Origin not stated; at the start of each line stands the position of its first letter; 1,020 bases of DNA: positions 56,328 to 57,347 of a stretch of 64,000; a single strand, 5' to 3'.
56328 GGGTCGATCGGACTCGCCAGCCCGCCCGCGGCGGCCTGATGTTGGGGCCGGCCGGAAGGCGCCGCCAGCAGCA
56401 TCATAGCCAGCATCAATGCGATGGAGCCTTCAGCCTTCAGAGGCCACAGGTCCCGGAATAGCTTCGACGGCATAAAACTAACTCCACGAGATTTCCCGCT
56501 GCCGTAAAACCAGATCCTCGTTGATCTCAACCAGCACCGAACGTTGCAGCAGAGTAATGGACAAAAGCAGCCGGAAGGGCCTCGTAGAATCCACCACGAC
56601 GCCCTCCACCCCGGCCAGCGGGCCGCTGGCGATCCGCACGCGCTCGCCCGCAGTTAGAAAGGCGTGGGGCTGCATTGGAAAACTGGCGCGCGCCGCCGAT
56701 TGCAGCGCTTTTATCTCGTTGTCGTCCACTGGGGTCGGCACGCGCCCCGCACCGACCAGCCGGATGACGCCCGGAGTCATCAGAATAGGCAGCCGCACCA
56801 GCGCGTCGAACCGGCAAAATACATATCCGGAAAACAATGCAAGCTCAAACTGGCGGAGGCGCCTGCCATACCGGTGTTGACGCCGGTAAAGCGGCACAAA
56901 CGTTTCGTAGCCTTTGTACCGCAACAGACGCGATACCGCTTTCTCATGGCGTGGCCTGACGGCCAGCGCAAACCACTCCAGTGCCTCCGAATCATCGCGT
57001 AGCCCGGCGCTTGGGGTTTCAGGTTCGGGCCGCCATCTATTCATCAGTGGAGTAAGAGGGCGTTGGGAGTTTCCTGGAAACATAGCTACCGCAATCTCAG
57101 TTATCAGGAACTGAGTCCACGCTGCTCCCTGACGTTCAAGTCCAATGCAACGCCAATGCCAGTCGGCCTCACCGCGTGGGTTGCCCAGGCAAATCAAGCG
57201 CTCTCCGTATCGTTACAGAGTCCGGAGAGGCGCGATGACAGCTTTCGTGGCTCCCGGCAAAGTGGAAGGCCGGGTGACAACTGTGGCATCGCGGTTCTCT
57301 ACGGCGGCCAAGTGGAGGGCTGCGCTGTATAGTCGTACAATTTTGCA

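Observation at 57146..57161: Near-consensus sigma-54 promoter directly upstream of the NusG-paralog/polysaccharide operon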

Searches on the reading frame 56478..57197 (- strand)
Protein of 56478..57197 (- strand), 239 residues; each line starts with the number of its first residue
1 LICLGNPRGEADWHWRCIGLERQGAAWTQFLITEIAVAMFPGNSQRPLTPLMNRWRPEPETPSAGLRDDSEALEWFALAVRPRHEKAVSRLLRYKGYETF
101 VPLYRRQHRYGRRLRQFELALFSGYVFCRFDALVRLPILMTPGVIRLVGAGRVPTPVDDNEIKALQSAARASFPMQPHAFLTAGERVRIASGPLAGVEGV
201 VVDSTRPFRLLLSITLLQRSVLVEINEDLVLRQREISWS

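Call 3: search_protein_families(library=pfam, proteins=[window:56478-57197:-])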
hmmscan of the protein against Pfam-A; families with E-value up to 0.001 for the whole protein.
window:56478-57197:- (239 aa): 1 family
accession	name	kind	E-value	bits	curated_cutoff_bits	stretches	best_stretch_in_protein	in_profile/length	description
PF02357.24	NusG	-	4.8e-16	59.5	22.2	1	74-165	2-92/93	Transcription termination factor nusG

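Call 5: search_protein_families(library=ncbifam, proteins=[window:56478-57197:-])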
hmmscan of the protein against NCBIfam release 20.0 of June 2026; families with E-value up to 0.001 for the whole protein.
window:56478-57197:- (239 aa): 5 families
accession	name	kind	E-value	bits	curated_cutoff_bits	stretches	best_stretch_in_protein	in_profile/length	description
NF033644.1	antiterm_UpxY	subfamily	2.6e-25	89.3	100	1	75-229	1-163/164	UpxY family transcription antiterminator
TIGR01955.1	RfaH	equivalog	3.7e-18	66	144.5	1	75-228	1-156/159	transcription/translation regulatory transformer protein RfaH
NF033641.1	antiterm_LoaP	exception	1.7e-15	57.5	125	1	75-225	1-159/166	antiterminator LoaP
NF006534.0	PRK09014.1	equivalog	7.9e-10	38.9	124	1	74-226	3-155/162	transcription/translation regulatory transformer protein RfaH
TIGR00922.1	nusG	equivalog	1.1e-07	31.9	135.7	1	115-226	50-165/172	transcription termination/antitermination protein NusG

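Call 9: find_homologous_proteins(query=window:56478-57083:-)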
Query window:56478-57083:- (201 aa): 631 proteins with E <= 0.001 among 1340 candidates; the best 120 are listed.
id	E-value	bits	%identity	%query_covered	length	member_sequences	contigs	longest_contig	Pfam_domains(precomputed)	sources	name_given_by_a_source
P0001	1.2e-127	441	100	100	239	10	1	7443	PF02357.25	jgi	jgi:transcriptional antiterminator NusG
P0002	2.1e-104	366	84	100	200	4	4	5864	PF02357.25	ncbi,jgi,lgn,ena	-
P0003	1.7e-63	232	64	84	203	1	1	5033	PF02357.25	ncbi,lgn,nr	ncbi:MAG TPA: transcription termination/antitermination NusG family protein [Terriglobales bacterium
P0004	5.0e-63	231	62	79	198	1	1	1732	PF02357.25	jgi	jgi:transcription antitermination factor NusG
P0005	9.3e-62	226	66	79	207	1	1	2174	PF02357.25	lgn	-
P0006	2.7e-60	222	61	82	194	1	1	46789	PF02357.25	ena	-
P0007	2.9e-60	221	65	78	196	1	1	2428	PF02357.25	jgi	jgi:transcription antitermination factor NusG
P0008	3.7e-60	221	63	80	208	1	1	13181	PF02357.25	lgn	-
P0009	4.1e-60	221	61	78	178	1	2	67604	PF02357.25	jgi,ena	jgi:transcription antitermination factor NusG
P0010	2.0e-59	219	58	86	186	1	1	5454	PF02357.25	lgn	-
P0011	3.6e-59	218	62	81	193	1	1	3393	PF02357.25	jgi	-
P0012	8.7e-59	217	56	91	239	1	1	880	PF02357.25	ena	-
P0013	3.5e-58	215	61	79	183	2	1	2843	PF02357.25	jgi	jgi:transcription antitermination factor NusG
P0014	6.1e-58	214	57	87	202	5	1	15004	PF02357.25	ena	-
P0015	8.8e-58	213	62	79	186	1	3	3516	PF02357.25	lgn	-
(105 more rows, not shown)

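Call 11: find_related_loci(query=A1, collection=genome_contigs, flank=4000)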
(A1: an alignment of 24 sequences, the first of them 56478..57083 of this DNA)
Query A1 (201 aa) in genome_contigs; peptide patterns used: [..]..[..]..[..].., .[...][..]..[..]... (x = any residue, [..] = any of these).
599 stretches matched a pattern (row limit reached: there are more); 548 encode a relative of the query (tblastn E <= 1e-3); the best 80 are kept; 80 distinct loci.
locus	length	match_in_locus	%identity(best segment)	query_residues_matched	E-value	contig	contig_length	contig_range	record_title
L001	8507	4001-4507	56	37-201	5e-61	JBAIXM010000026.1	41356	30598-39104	MAG: Bryobacterales bacterium isolate bin_216_1 c_000031119404, whole genome shotgun sequence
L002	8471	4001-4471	55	36-192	4e-57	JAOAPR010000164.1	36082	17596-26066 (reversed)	MAG: Bryobacterales bacterium isolate RYN_19 scaffold_1559938, whole genome shotgun sequence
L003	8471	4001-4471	57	36-192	3e-57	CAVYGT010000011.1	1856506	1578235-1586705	MAG: Terriglobia bacterium isolate MFD05377.bin.1.65 genome assembly, contig: contig_64765, whole genome shotgun sequenc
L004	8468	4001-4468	56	37-192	2e-56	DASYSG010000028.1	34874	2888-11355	MAG TPA_asm: Bryobacteraceae bacterium isolate SMAG_U4532 k141_281745, whole genome shotgun sequence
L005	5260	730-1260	51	19-196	3e-55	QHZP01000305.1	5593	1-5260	MAG: Acidobacteria bacterium isolate gp11 AA58 14_1009_16_40cm_scaffold_55119_curated, whole genome shotgun sequence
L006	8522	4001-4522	51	19-192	3e-53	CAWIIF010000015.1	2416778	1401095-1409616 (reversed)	MAG: Bryobacterales bacterium isolate MFD05502.bin.1.55 genome assembly, contig: contig_7453, whole genome shotgun seque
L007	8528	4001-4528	50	14-192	1e-52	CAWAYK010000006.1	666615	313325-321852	MAG: uncultured Acidobacteriota bacterium isolate MFD05513.bin.1.199 genome assembly, contig: contig_36372, whole genome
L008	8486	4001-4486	54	36-197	1e-52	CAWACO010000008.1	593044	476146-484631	MAG: Bryobacterales bacterium isolate MFD03346.bin.2.24 genome assembly, contig: contig_2033, whole genome shotgun seque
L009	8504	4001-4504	52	25-192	2e-52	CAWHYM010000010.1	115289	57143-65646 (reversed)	MAG: uncultured Acidobacteriota bacterium isolate MFD01299.bin.3.455 genome assembly, contig: contig_23407, whole genome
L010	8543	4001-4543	48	14-199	2e-52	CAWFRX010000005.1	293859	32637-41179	MAG: uncultured Acidobacteriota bacterium isolate MFD00964.bin.2.251 genome assembly, contig: contig_121727, whole genom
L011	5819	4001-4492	51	30-193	3e-52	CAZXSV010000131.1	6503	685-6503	MAG TPA_asm: uncultured Acidobacteriota bacterium isolate SRP192927_co7_610 genome assembly, contig: NODE_27113_length_6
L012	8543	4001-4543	49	1-179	4e-52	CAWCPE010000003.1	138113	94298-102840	MAG: Terriglobia bacterium isolate MFD05512.bin.1.231 genome assembly, contig: contig_21833, whole genome shotgun sequen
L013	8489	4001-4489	50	30-192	6e-52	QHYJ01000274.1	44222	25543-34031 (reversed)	MAG: Acidobacteria bacterium isolate gp2 AA91 14_0903_13_30cm_scaffold_4257439_curated, whole genome shotgun sequence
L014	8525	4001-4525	50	18-192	2e-51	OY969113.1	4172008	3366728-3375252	MAG: uncultured Acidobacteriota bacterium isolate MFD03399.bin.1.55 genome assembly, chromosome: 1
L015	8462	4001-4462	50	37-190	3e-51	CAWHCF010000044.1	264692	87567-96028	MAG: uncultured Acidobacteriota bacterium isolate MFD00962.bin.2.24 genome assembly, contig: contig_85021, whole genome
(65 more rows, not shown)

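Call 17: find_encoding_contigs(protein=P0002, flank=6000, max_places=6)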
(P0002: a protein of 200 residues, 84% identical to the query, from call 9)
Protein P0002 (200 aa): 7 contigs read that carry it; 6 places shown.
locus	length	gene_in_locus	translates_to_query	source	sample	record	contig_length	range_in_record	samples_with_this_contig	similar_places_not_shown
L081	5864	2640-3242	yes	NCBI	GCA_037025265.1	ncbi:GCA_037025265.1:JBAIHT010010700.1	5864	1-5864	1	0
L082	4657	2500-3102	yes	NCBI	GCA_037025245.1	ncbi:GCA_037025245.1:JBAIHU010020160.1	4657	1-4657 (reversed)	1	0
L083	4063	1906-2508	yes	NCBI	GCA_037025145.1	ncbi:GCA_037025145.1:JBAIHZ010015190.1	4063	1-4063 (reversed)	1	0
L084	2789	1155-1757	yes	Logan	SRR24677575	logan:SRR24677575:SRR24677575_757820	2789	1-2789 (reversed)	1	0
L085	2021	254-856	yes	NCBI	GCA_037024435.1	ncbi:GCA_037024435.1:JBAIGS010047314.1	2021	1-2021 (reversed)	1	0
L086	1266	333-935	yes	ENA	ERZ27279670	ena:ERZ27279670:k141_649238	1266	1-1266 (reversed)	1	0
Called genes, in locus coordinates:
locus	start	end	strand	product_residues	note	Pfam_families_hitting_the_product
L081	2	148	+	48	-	?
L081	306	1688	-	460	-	PF00072:Response_reg, PF00158:Sigma54_activat, PF14532:Sigma54_activ_2, PF07728:AAA_5 (weak), PF25601:AAA_lid_14, PF02954:HTH_8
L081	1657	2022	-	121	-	-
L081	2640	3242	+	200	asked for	PF02357:NusG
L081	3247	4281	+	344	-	PF10531:SLBB (faint), PF02563:Poly_export, PF22461:SLBB_2 (weak)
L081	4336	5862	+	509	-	?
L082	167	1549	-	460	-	PF00072:Response_reg, PF00158:Sigma54_activat, PF14532:Sigma54_activ_2, PF07728:AAA_5 (weak), PF25601:AAA_lid_14, PF02954:HTH_8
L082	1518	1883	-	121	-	-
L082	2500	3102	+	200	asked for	PF02357:NusG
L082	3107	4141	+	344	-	PF10531:SLBB (faint), PF02563:Poly_export, PF22461:SLBB_2 (weak)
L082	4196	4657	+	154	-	?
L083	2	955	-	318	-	?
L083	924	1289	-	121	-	-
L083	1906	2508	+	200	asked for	PF02357:NusG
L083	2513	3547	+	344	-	PF10531:SLBB (faint), PF02563:Poly_export, PF22461:SLBB_2 (weak)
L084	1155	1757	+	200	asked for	PF02357:NusG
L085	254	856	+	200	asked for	PF02357:NusG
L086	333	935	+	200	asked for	PF02357:NusG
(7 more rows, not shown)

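Call 18: find_encoding_contigs(protein=P0001, flank=6000, max_places=4)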
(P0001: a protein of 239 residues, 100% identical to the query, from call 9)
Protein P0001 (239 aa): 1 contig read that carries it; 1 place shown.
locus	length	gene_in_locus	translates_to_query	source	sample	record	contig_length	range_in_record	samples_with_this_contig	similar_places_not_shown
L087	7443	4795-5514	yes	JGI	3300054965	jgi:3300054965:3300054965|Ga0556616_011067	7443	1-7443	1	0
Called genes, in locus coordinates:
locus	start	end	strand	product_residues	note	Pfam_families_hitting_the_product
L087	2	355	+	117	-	PF13193:AMP-binding_C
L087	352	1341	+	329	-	PF02540:NAD_synthase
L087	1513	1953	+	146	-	-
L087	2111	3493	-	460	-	PF00072:Response_reg, PF00158:Sigma54_activat, PF14532:Sigma54_activ_2, PF07728:AAA_5 (weak), PF25601:AAA_lid_14, PF02954:HTH_8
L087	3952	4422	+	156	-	-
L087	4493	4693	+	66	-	-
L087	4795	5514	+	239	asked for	PF02357:NusG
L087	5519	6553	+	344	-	PF10531:SLBB (faint), PF02563:Poly_export, PF22461:SLBB_2 (weak)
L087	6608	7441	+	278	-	?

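Call 36: search_solved_structures(query=A1, max_evalue=0.01, show_alignments=2)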
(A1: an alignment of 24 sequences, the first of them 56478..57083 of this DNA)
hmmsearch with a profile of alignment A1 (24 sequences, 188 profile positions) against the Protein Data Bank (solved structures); distinct sequences matched with E-value up to 0.01: 24.
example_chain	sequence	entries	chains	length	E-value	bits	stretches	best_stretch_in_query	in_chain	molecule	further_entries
1m1g_A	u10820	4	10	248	2.5e-13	53.2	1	69-180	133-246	Transcription antitermination protein nusG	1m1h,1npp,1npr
6gov_G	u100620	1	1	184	1.8e-11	47.1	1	47-181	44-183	Transcription termination/antitermination protein NusG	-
6tqn_G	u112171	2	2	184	1.9e-11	47.1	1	47-181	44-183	Transcription termination/antitermination protein NusG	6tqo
5ms0_F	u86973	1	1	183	2e-11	47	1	47-181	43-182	Transcription termination/antitermination protein NusG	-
6ztj_CF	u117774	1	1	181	2.1e-11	46.9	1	47-181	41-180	Transcription termination/antitermination protein NusG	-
2jvv_A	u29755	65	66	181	2.2e-11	46.8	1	47-181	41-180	Transcription antitermination protein nusG | Transcription termination/antitermination protein NusG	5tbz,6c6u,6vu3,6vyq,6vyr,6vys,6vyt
8f5g_A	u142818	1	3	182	2.3e-11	46.8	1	21-183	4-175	Transcription termination/antitermination protein NusG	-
9gux_Z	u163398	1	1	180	2.8e-11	46.5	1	47-180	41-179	Transcription termination/antitermination protein NusG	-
9w0n_7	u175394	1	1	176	3.7e-11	46.1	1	49-181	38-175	Transcription termination/antitermination protein NusG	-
9ik0_A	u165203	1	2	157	1.1e-08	38.1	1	22-114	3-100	Transcription antitermination protein RfaH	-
8pen_P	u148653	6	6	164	1.1e-08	38.1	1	21-170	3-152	Transcription antitermination protein RfaH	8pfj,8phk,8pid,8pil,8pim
5ond_A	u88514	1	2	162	1.6e-08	37.5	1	22-171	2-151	Transcription antitermination protein RfaH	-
2oug_A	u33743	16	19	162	1.7e-08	37.5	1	22-170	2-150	Transcriptional activator rfaH | Transcription antitermination protein RfaH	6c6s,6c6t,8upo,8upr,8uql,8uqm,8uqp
8pfg_P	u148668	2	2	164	8.7e-08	35.1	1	21-171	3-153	Transcription antitermination protein RfaH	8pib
2lq8_A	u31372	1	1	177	1e-06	31.6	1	21-169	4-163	Transcription antitermination protein nusG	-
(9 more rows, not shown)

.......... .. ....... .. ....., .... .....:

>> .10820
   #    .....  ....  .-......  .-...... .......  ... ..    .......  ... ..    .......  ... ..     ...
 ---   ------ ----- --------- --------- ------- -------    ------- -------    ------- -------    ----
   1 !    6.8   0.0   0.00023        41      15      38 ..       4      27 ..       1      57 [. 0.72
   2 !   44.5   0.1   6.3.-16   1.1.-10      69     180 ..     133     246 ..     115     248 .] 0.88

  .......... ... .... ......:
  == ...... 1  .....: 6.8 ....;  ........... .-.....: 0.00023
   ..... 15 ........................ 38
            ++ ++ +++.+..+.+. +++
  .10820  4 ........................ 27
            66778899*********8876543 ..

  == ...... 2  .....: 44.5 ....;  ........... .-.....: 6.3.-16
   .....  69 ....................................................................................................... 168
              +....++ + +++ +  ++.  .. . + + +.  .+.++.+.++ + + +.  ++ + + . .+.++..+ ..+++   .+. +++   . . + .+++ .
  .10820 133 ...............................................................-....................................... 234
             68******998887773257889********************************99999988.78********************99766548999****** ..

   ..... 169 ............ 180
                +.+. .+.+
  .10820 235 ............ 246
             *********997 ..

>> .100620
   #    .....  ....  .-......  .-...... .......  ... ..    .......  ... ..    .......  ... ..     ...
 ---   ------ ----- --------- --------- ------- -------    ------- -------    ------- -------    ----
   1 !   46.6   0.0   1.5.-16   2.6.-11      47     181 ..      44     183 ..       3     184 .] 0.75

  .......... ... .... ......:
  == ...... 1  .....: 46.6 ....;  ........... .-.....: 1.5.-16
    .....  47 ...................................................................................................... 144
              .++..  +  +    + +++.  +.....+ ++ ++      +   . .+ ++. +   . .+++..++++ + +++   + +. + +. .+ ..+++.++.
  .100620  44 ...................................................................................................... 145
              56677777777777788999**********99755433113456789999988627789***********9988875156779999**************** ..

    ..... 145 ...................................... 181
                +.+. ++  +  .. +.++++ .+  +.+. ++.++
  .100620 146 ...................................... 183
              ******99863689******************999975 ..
